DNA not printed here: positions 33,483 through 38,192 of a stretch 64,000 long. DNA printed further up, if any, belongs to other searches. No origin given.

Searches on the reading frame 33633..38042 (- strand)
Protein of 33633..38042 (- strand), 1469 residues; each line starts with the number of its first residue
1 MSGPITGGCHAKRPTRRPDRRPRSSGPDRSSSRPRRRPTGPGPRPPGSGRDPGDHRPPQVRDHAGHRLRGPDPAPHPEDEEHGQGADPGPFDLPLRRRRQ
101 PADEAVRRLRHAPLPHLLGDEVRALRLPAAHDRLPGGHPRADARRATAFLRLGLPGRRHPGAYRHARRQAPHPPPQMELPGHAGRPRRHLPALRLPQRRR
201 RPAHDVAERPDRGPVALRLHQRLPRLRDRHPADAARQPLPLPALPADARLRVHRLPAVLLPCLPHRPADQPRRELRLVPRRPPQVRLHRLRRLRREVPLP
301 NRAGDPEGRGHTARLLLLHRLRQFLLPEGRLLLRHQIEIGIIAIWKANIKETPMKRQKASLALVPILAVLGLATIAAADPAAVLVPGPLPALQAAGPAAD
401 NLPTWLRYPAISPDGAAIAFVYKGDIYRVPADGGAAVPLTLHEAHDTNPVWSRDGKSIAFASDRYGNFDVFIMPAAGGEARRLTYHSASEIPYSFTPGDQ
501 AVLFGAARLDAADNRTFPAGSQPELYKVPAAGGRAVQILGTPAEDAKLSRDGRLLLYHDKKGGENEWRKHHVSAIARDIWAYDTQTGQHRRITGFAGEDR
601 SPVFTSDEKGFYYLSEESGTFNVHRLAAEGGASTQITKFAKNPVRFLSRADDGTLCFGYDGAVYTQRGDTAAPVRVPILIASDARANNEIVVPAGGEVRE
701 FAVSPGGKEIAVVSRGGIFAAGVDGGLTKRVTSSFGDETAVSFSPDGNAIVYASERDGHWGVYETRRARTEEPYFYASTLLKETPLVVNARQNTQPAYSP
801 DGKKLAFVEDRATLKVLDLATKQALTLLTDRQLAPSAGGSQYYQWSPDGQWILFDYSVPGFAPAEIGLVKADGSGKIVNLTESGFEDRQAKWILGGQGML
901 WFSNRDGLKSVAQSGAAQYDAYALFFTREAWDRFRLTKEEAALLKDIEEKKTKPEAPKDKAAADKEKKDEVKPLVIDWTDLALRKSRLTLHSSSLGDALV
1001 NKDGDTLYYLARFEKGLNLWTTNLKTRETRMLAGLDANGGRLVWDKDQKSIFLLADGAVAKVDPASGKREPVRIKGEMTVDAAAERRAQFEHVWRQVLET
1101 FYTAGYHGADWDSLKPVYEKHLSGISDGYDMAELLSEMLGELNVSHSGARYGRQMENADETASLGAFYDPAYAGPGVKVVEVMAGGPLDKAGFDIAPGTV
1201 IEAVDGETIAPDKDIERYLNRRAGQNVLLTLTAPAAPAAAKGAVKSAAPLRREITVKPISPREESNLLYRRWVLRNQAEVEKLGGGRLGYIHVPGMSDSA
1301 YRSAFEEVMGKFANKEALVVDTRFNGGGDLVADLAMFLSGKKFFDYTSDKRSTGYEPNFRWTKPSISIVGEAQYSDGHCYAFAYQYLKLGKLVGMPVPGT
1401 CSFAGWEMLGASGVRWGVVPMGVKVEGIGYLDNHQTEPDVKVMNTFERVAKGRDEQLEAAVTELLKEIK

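Call 5: search_protein_families(library=pfam, proteins=[window:33633-38042:-], max_evalue=0.01)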
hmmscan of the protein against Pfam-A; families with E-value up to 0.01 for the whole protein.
window:33633-38042:- (1469 aa): 9 families
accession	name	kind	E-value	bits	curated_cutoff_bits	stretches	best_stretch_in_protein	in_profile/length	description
PF07676.18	PD40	-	5.7e-34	115.8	20.9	3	438-472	3-38/38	WD40-like Beta Propeller Repeat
PF14684.11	Tricorn_C1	-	5.4e-15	55.5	24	1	1083-1140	2-59/59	Tricorn protease C1 domain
PF03572.23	Peptidase_S41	-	1.4e-14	54.4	24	1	1287-1402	1-126/165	Peptidase family S41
PF00930.27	DPPIV_N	-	7e-09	35.3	22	0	406-493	45-148/354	Dipeptidyl peptidase IV (DPP IV) N-terminal region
PF14685.13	PDZ_Tricorn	-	4.2e-08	33.5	25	1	1184-1233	29-78/88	Tricorn protease PDZ domain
PF25174.1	Beta-prop_THOC3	-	2.6e-06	27.1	305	0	789-853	87-145/272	THOC3 beta-propeller domain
PF17820.7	PDZ_6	-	0.00021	21.4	27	1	1179-1231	2-52/54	PDZ domain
PF13180.12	PDZ_2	-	0.0018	19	27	1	1160-1230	12-66/80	PDZ domain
PF16755.11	Beta-prop_NUP159_NUP214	-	0.0028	17.4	29.6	0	739-856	62-176/366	NUP159/214 beta propeller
